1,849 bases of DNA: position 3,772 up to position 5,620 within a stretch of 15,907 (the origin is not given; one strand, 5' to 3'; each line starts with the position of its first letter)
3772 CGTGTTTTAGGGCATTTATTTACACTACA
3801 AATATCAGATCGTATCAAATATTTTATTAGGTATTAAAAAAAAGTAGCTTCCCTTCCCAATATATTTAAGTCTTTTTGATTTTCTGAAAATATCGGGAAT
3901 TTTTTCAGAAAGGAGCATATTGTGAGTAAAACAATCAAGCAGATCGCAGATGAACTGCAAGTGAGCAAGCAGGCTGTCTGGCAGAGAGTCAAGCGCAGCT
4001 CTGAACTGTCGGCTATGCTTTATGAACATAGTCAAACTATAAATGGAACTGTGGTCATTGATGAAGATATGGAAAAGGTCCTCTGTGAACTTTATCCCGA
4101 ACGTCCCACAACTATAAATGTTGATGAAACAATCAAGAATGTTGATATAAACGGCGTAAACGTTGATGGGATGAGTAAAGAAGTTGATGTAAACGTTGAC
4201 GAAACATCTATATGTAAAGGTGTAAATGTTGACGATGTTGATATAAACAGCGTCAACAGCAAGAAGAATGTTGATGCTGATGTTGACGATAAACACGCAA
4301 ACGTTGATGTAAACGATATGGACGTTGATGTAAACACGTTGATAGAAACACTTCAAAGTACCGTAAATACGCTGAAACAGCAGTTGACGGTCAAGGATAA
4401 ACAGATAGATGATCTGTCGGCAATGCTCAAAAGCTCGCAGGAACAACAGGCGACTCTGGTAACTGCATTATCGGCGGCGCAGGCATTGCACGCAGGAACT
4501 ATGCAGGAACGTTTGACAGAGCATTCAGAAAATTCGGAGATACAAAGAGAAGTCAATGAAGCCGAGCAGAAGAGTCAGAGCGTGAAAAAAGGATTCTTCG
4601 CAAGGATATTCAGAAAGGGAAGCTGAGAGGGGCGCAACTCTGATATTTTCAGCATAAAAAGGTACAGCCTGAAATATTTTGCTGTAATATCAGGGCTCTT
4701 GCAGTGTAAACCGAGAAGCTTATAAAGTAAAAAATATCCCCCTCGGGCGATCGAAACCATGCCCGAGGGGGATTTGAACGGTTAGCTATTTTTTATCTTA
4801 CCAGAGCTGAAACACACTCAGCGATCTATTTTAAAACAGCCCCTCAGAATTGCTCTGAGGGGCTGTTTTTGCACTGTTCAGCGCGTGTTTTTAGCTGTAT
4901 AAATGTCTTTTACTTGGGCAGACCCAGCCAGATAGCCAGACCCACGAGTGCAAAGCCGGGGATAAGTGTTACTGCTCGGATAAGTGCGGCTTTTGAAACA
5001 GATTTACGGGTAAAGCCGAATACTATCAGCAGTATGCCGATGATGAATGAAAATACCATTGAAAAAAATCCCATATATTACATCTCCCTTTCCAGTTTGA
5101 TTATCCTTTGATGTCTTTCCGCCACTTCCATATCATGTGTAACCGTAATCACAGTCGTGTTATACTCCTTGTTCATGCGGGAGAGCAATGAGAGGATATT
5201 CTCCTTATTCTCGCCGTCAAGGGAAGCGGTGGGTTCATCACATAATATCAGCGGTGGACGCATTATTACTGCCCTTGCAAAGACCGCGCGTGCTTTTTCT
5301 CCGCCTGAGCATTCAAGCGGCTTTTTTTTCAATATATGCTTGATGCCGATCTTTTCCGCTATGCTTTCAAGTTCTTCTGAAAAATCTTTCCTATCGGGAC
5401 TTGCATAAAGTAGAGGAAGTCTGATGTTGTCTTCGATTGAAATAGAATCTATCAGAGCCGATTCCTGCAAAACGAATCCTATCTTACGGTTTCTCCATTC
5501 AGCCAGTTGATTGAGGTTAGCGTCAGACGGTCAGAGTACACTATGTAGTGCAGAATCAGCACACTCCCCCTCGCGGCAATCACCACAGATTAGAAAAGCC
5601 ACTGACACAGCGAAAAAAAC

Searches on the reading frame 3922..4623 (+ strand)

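Call 71: search_protein_families(library=pfam, proteins=[window:3922-4623:+], max_evalue=0.1)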
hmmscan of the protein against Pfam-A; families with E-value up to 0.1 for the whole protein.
window:3922-4623:+ (234 aa): 13 families
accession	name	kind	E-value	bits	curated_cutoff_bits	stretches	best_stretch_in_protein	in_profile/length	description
PF08279.18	HTH_11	-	0.0013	19.1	25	1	4-25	17-38/55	HTH domain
PF13384.12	HTH_23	-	0.004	17.4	24.6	1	4-26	19-41/50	Homeodomain-like domain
PF13404.12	HTH_AsnC-type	-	0.0063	16.7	27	1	4-25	19-40/42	AsnC-type helix-turn-helix domain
PF08281.18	Sigma70_r4_2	-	0.0076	16.3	25.7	1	3-26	27-50/54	Sigma-70, region 4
PF04297.20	UPF0122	-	0.0085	16.8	22.7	1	5-36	36-66/101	Putative helix-turn-helix protein, YlxM / p13 like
PF13412.12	HTH_24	-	0.009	16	21.9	1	4-25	19-40/48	Winged helix-turn-helix DNA-binding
PF04967.18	HTH_10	-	0.01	16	23.1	1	4-26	25-47/53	HTH DNA binding domain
PF04859.17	DUF641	-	0.012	16.4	27.6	1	137-178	82-123/127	Plant protein of unknown function (DUF641)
PF01920.25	Prefoldin_2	-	0.029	14.8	27.6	1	128-176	58-106/106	Prefoldin subunit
PF16509.11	KORA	-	0.034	14.8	26.7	1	2-26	30-54/84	TrfB plasmid transcriptional repressor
PF13556.12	HTH_30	-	0.036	14.3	27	0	5-32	15-42/59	PucR C-terminal helix-turn-helix domain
PF04545.22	Sigma70_r4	-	0.052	13.5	24.1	0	3-25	21-43/50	Sigma-70, region 4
PF13542.12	HTH_Tnp_ISL3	-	0.052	13.4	27.4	0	3-25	27-49/51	Helix-turn-helix domain of transposase family ISL3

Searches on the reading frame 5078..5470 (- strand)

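Call 6: search_protein_families(library=pfam, proteins=[window:5078-5470:-], max_evalue=0.01)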
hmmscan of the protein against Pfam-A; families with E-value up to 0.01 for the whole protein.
window:5078-5470:- (130 aa): 2 families
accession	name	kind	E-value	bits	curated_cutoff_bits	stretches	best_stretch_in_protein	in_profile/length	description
PF00005.33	ABC_tran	-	7.3e-11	43.3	25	1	2-82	66-137/137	ABC transporter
PF02463.25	SMC_N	-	1e-05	25.5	40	1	53-126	136-211/220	RecF/RecN/SMC N terminal domain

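Call 7: search_protein_families(library=ncbifam, proteins=[window:5078-5470:-], max_evalue=0.01)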
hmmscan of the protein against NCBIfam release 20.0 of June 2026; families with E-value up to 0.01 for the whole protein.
window:5078-5470:- (130 aa): 183 families (the best 25 are shown)
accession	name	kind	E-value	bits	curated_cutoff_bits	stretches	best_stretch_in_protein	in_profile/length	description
TIGR03608.1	L_ocin_972_ABC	subfamily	6.5e-34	117.2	254.85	1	2-126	83-206/206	putative bacteriocin export ABC transporter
TIGR02211.1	LolD_lipo_ex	equivalog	1.5e-29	103.1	307.75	1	6-127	94-215/221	lipoprotein-releasing ABC transporter ATP-binding protein LolD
TIGR02673.1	FtsE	equivalog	1.5e-28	99.9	264.85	1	2-128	86-212/214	cell division ATP-binding protein FtsE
NF038007.1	ABC_ATP_DarD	equivalog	2.5e-27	95.8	375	1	2-126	90-213/218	darobactin export ABC transporter ATP-binding protein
TIGR02982.1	heterocyst_DevA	subfamily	3.6e-26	92.1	295.8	1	2-128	89-216/220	ABC exporter ATP-binding subunit, DevA family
NF040840.2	tungstate_WtpC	equivalog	2.1e-24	86.4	440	1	2-117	79-194/347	tungstate ABC transporter ATP-binding protein WtpC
NF007879.0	PRK10584.1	equivalog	1.1e-23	84.2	336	1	2-126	95-219/228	putative ABC transporter ATP-binding protein YbbA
NF008639.0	PRK11629.1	equivalog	8.9e-23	80.9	360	1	9-126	102-219/234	lipoprotein-releasing ABC transporter ATP-binding protein LolD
TIGR04520.1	ECF_ATPase_1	equivalog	1.9e-21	76.7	315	1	12-127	95-210/269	energy-coupling factor transporter ATPase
TIGR02142.1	modC_ABC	equivalog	2.3e-21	76.5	285.05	1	2-122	82-201/353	molybdenum ABC transporter ATP-binding protein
TIGR04521.1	ECF_ATPase_2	equivalog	9.2e-21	74.1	330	1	27-127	117-219/279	energy-coupling factor transporter ATPase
TIGR02315.1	ABC_phnC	equivalog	1.3e-20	73.9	266.1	1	32-127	125-220/243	phosphonate ABC transporter ATP-binding protein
NF040933.2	ABC_arch_GlcV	equivalog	2.4e-20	72.7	450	1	2-114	90-202/357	glucose ABC transporter ATP-binding protein GlcV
NF007826.0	PRK10535.1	equivalog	4.7e-20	71.4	966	1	2-126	93-216/648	macrolide ABC transporter ATP-binding protein/permease MacB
NF040873.1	AztA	equivalog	3e-19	69.3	220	1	31-126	97-191/191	zinc ABC transporter ATP-binding protein AztA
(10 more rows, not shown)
